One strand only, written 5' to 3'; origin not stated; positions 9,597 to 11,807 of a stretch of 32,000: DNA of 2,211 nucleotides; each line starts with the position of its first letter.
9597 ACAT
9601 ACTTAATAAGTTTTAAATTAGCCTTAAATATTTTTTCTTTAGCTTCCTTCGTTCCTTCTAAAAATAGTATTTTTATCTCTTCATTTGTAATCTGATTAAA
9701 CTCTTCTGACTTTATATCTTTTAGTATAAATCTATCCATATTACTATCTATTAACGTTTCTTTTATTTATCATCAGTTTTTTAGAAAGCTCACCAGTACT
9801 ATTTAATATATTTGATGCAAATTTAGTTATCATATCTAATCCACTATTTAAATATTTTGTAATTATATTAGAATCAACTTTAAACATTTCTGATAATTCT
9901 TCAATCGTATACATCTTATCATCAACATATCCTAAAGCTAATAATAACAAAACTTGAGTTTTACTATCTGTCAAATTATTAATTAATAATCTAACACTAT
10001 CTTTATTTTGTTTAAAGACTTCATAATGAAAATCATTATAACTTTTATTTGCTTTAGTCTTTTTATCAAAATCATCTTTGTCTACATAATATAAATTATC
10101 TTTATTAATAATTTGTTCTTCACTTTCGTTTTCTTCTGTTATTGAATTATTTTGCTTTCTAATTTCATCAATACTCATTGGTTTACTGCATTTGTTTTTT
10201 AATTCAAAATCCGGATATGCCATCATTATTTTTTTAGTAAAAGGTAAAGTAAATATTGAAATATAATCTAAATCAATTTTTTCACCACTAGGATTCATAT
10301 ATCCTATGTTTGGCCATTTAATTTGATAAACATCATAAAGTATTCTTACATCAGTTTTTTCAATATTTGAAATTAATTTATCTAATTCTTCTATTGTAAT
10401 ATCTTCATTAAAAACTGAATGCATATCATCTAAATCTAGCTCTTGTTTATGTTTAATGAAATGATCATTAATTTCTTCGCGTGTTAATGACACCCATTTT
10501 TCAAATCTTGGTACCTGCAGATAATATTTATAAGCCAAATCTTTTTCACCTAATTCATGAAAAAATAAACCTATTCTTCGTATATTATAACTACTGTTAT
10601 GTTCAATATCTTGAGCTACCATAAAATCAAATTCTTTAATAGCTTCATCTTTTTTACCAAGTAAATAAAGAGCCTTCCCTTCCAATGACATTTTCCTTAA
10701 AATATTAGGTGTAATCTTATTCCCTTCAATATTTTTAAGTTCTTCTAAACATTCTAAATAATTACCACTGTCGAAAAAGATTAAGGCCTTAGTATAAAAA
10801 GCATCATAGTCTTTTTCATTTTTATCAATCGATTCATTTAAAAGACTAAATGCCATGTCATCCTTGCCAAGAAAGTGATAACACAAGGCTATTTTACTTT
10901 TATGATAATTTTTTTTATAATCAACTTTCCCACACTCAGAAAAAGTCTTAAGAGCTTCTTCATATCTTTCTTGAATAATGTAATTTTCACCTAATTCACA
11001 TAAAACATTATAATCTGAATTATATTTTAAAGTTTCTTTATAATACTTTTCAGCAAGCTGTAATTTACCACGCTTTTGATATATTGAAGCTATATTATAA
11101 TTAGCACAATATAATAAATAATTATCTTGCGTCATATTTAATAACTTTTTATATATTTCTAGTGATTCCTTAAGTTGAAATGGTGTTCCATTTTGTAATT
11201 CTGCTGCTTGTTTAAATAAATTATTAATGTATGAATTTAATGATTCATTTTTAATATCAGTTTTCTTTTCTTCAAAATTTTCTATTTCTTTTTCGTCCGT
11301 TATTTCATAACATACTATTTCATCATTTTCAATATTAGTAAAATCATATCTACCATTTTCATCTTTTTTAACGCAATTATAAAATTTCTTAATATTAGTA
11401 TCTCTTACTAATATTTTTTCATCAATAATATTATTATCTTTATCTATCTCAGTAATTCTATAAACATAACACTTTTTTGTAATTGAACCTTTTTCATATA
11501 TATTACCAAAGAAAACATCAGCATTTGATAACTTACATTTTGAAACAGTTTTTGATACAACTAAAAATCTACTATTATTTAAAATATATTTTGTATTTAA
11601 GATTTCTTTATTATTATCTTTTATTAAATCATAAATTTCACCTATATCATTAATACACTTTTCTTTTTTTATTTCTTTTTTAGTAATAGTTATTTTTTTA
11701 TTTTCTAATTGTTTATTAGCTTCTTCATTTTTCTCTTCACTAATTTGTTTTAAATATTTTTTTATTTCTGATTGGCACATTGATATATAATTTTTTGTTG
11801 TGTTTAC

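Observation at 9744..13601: Giant 1285-aa sigma factor fused to extra HTH repeats, a TPR array and a terminal HTH: a possible one-component sigma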

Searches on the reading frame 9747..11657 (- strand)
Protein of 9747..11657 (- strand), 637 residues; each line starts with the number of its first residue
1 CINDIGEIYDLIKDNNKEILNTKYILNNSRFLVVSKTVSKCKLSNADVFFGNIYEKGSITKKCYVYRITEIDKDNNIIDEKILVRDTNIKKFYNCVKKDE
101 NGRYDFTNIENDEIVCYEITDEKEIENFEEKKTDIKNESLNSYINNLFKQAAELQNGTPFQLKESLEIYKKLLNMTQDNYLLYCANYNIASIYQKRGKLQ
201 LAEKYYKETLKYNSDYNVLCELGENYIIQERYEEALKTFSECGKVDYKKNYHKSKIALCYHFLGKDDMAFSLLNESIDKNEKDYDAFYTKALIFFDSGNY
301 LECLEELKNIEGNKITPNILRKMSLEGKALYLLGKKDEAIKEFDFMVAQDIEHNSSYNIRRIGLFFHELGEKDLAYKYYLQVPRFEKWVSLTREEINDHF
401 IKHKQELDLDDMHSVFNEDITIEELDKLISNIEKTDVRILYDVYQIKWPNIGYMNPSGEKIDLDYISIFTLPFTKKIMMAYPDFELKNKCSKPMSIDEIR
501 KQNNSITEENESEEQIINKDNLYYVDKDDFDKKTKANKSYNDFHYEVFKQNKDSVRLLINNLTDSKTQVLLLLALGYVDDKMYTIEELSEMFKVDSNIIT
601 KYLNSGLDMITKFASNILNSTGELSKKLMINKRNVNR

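Call 20: find_related_loci(query=A1, collection=genome_contigs, flank=10000)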
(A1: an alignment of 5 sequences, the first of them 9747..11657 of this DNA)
Query A1 (637 aa) in genome_contigs; peptide patterns used: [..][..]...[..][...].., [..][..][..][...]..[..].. (x = any residue, [..] = any of these).
57 stretches matched a pattern; 1 encode a relative of the query (tblastn E <= 1e-3); 1 distinct loci.
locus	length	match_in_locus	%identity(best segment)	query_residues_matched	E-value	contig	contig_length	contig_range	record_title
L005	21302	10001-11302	40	58-484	3e-74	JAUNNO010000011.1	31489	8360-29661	MAG: bacterium isolate S32M_St_metabat_59 NODE_955_length_31489_cov_12.369091, whole genome shotgun sequence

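Call 33: predict_structure(alignment_id=A1)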
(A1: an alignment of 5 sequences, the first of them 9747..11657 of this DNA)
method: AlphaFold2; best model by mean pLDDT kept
length: 637 residues; sequences in the alignment: 5
mean_pLDDT: 65.2   pTM: 0.44
mean pLDDT of the five models: 65.2, 64.9, 64.3, 62.4, 61.6
residues with pLDDT >= 90: 116; 70-90: 216; 50-70: 105; < 50: 200
segments of 3 or more residues with pLDDT < 50: 126-138, 387-549, 618-637
pLDDT, mean of each block of 10 residues (from residue 1): 61 65 67 85 88 83 88 81 84 84 82 89 53 42 83 72 81 86 92 80 94 92 90 93 85 91 92 89 87 92 91 61 90 92 87 69 67 71 53 44 40 28 38 31 32 27 32 29 28 28 31 26 25 28 42 59 64 63 68 74 72 52 36 38
secondary structure, 60 per line:
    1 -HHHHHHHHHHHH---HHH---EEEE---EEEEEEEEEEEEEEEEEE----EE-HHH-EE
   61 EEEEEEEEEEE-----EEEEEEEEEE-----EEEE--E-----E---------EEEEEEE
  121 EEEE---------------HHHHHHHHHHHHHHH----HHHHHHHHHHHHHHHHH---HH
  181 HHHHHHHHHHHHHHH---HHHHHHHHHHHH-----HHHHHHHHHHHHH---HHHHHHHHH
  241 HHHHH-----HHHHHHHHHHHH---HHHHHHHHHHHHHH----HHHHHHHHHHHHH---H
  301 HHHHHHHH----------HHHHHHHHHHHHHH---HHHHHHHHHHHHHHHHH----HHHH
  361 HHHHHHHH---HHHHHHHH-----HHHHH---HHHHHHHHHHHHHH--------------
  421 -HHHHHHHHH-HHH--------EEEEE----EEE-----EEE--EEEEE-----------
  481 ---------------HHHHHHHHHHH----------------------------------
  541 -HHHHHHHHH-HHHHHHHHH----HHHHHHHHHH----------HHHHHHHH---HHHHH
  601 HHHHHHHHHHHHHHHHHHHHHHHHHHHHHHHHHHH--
elements in order: H2-13 E23-26 E30-47 E59-71 E77-86 E92-95 E114-124 H140-154 H159-175 H179-195 H199-210 H216-228 H232-245 H251-262 H266-279 H284-296 H300-308 H319-332 H336-352 H357-368 H372-379 H385-389 H393-406 H422-430 E443-447 E452-454 E460-462 E465-469 H496-506 H542-550 H552-560 H565-574 H585-592 H596-635

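Call 38: fold_search(model_id=the predicted structure, library=pdb)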
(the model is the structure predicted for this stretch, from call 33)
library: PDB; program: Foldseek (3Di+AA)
matches with E <= 10: 1750; with E <= 0.001: 429
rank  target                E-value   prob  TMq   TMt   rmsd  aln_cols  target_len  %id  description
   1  9qhb                  3.5e-09  1.00  0.27  0.54   6.4       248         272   21  Crystal structure of 16-repeat CTPR protein with eliminated coordination sites (released 2025-10-22)
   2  9qhc_B                3.7e-09  1.00  0.27  0.55  15.8       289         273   18  Crystal structure of 8-repeat CTPR protein with eliminated coordination sites (released 2025-10-22)
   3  8chy                  6.9e-09  1.00  0.24  0.49   8.8       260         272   21  Crystal structure of an 8-repeat consensus TPR superhelix with Zinc. (released 2024-02-21)
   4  9qhc_A                9.6e-09  1.00  0.27  0.54  15.9       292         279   18  Crystal structure of 8-repeat CTPR protein with eliminated coordination sites (released 2025-10-22)
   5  6eou                  9.1e-08  1.00  0.26  0.43   6.6       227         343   18  O-GlcNAc transferase TPR domain with the intellectual disability associated mutation L254F (released 2018-05-09)
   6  1w3b_A                1.3e-07  1.00  0.26  0.39   6.7       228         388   18  The superhelical TPR domain of O-linked GlcNAc transferase reveals structural similarities to importin alpha. (released 2004-09-09)
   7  1w3b_B                1.6e-07  1.00  0.26  0.41  10.9       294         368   16  The superhelical TPR domain of O-linked GlcNAc transferase reveals structural similarities to importin alpha. (released 2004-09-09)
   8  6voa_E                3.6e-07  1.00  0.21  0.33  17.0       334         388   16  Cryo-EM structure of the BBSome-ARL6 complex (released 2020-06-24)
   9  6vbv_4                3.8e-07  1.00  0.21  0.33  16.9       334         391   16  Structure of the bovine BBSome:ARL6:GTP complex (released 2020-01-29)
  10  7y4i_A                5.4e-07  1.00  0.21  0.17  18.8       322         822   14  Crystal structure of SPINDLY in complex with GDP (released 2022-12-07)
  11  4r7s                  6.2e-07  1.00  0.31  0.67   6.8       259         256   17  Crystal structure of a tetratricopeptide repeat protein (PARMER_03812) from Parabacteroides merdae ATCC 43184 at 2.39 A  (released 2014-10-01)
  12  3vtx_A                9.4e-07  1.00  0.21  0.58   5.2       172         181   20  Crystal structure of MamA protein (released 2012-10-31)
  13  9hvq_Q                9.9e-07  1.00  0.21  0.16  13.5       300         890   16  Structure of the transcribing Pol II-DSIF-PAF-SPT6-RECQL5 complex (released 2025-07-16)
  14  8dth_A                1.0e-06  1.00  0.23  0.20  14.0       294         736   15  Cryo-EM structure of Arabidopsis SPY alternative conformation 2 (released 2023-03-08)
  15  6xt9_D                1.1e-06  1.00  0.22  0.33  17.1       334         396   13  Subunits BBS 1,4,8,9,18 of the human BBSome complex (released 2020-01-29)
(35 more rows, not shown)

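Call 44: search_protein_representatives(alignment_id=A1)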
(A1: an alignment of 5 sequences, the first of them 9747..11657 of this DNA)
Query: 5 sequences, 676 profile positions. Proteins with E-value up to 0.001 (for the whole library): 117429; up to 1e-10: 21934; up to 1e-30: 490. The best 150 are listed.
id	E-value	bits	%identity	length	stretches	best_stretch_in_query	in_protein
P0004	0.0e+00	1078.7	-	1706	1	1-675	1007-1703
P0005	0.0e+00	1070.8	-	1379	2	1-673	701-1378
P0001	1.7e-265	899.1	-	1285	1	1-675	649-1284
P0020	2.8e-228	776.1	-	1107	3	2-517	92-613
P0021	3.9e-205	699.6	-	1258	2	4-671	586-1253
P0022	7.3e-204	695.4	-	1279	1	4-670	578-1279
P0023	2.3e-189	647.5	-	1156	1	2-672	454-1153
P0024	2.2e-152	525.2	-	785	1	2-649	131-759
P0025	1.2e-150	519.5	-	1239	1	4-549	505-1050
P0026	7.9e-149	513.5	-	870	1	3-649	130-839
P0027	1.5e-130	453.1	-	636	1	2-519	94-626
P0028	6.5e-107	375.0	-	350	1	347-672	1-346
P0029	1.6e-99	350.5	-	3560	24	195-363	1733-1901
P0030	1.7e-92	327.3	-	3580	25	195-348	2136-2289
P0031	1.9e-90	320.6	-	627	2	5-512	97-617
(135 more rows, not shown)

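Call 57: find_encoding_contigs(protein=P0022, flank=8000, max_places=2)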
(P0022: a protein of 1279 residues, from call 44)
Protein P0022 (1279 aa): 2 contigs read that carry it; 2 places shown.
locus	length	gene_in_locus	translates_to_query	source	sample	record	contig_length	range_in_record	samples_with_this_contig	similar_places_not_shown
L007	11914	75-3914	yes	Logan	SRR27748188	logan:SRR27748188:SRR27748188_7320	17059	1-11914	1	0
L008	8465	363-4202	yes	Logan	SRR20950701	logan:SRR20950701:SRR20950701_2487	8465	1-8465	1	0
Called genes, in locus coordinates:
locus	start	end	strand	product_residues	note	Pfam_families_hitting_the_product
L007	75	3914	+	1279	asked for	PF04542:Sigma70_r2, PF04545:Sigma70_r4 (faint), PF08281:Sigma70_r4_2 (faint), PF13412:HTH_24 (faint), PF13613:HTH_Tnp_4 (faint), PF13374:TPR_10 (faint), PF09976:TPR_21 (faint), PF00515:TPR_1 (faint), +5 more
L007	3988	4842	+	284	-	PF01171:ATP_bind_3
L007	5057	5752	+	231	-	PF12844:HTH_19, PF15731:MqsA_antitoxin (weak), PF01381:HTH_3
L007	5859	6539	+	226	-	-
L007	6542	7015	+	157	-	-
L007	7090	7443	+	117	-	PF00376:MerR, PF13411:MerR_1, PF09278:MerR-DNA-bind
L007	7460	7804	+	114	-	PF01588:tRNA_bind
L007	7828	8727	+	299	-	PF04015:DUF362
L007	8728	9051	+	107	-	PF02627:CMD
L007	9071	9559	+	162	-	PF12682:Flavodoxin_4, PF12724:Flavodoxin_5 (faint)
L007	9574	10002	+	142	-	PF07883:Cupin_2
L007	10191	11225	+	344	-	PF13483:Lactamase_B_3, PF12706:Lactamase_B_2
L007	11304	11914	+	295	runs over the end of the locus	PF01545:Cation_efflux, PF16916:ZT_dimer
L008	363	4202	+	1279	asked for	PF04542:Sigma70_r2, PF04545:Sigma70_r4 (faint), PF08281:Sigma70_r4_2 (faint), PF13412:HTH_24 (faint), PF13613:HTH_Tnp_4 (faint), PF13374:TPR_10 (faint), PF09976:TPR_21 (faint), PF00515:TPR_1 (faint), +5 more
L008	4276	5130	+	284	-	PF01171:ATP_bind_3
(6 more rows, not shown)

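Call 58: find_encoding_contigs(protein=P0021, flank=8000, max_places=2)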
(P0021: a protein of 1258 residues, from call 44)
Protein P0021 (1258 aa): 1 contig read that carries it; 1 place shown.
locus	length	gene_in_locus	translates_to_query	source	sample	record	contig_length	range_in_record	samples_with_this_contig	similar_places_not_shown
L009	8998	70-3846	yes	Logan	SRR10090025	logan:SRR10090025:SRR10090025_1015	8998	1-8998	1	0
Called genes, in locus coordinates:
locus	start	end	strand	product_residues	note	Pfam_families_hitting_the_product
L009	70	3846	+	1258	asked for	PF04542:Sigma70_r2, PF08281:Sigma70_r4_2 (faint), PF04545:Sigma70_r4 (faint), PF00515:TPR_1 (faint), PF13181:TPR_8 (faint), PF14559:TPR_19 (faint), PF25062:ARM_TT21_N (weak), PF07719:TPR_2 (faint), +2 more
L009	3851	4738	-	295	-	-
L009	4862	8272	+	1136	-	PF01855:POR_N, PF17147:PFOR_II, PF01558:POR, PF10371:EKR (weak), PF12838:Fer4_7, PF13183:Fer4_8 (weak), PF13484:Fer4_16, PF02775:TPP_enzyme_C, +5 more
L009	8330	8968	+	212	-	-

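Call 70: find_encoding_contigs(protein=P0027, flank=8000, max_places=2)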
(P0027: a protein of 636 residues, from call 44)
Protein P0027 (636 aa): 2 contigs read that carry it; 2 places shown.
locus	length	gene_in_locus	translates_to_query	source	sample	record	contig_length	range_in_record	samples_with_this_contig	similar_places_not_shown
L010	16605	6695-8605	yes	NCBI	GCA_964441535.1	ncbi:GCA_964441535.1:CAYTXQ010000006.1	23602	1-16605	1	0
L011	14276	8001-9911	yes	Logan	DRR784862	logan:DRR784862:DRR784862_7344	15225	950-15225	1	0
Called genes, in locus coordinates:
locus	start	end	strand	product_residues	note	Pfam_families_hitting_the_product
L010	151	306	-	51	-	-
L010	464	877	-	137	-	-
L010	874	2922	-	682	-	PF03412:Peptidase_C39, PF00664:ABC_membrane, PF00005:ABC_tran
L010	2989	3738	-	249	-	PF06541:ABC_trans_CmpB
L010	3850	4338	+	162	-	PF12685:SpoIIIAH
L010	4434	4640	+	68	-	PF00196:GerE, PF04545:Sigma70_r4, PF08281:Sigma70_r4_2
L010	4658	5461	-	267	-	-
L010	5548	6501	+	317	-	PF10646:Germane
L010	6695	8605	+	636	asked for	PF12895:ANAPC3 (faint), PF13181:TPR_8 (faint), PF00515:TPR_1 (faint), PF07719:TPR_2 (faint), PF25062:ARM_TT21_N, PF13428:TPR_14 (faint), PF14559:TPR_19 (faint), PF13431:TPR_17 (faint)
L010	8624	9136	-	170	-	PF00383:dCMP_cyt_deam_1, PF14437:MafB19-deam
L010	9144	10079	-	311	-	PF00551:Formyl_trans_N, PF02911:Formyl_trans_C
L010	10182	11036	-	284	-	PF04383:KilA-N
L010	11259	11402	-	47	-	-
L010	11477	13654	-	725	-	PF17764:PriA_3primeBD, PF00270:DEAD, PF04851:ResIII, PF18319:Zn_ribbon_PriA, PF00271:Helicase_C, PF18074:PriA_C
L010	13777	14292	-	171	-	PF07963:N_methyl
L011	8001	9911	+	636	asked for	PF12895:ANAPC3 (faint), PF13181:TPR_8 (faint), PF00515:TPR_1 (faint), PF07719:TPR_2 (faint), PF25062:ARM_TT21_N, PF13428:TPR_14 (faint), PF14559:TPR_19 (faint), PF13431:TPR_17 (faint)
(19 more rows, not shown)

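Call 71: find_encoding_contigs(protein=P0031, flank=8000, max_places=2)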
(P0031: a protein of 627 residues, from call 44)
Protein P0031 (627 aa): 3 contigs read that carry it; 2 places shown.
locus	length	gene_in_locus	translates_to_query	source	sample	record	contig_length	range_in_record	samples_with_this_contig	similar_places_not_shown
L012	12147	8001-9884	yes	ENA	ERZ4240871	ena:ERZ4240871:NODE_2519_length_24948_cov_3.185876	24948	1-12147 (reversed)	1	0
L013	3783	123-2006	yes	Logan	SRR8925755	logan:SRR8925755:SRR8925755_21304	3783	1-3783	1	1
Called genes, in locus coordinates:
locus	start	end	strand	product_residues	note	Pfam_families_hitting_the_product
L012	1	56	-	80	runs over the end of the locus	PF07873:YabP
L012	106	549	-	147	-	PF09424:YqeY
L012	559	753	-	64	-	PF01165:Ribosomal_S21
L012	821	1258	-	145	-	-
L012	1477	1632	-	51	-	-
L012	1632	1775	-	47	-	-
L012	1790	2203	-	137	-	-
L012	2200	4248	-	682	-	PF03412:Peptidase_C39, PF00664:ABC_membrane, PF00005:ABC_tran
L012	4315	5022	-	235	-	PF06541:ABC_trans_CmpB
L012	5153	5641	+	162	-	PF12685:SpoIIIAH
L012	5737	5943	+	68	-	PF00196:GerE, PF04545:Sigma70_r4, PF08281:Sigma70_r4_2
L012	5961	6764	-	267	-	-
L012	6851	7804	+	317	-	PF10646:Germane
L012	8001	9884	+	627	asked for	PF25062:ARM_TT21_N (weak)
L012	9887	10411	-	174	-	PF00383:dCMP_cyt_deam_1, PF14437:MafB19-deam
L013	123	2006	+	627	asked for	PF25062:ARM_TT21_N (weak)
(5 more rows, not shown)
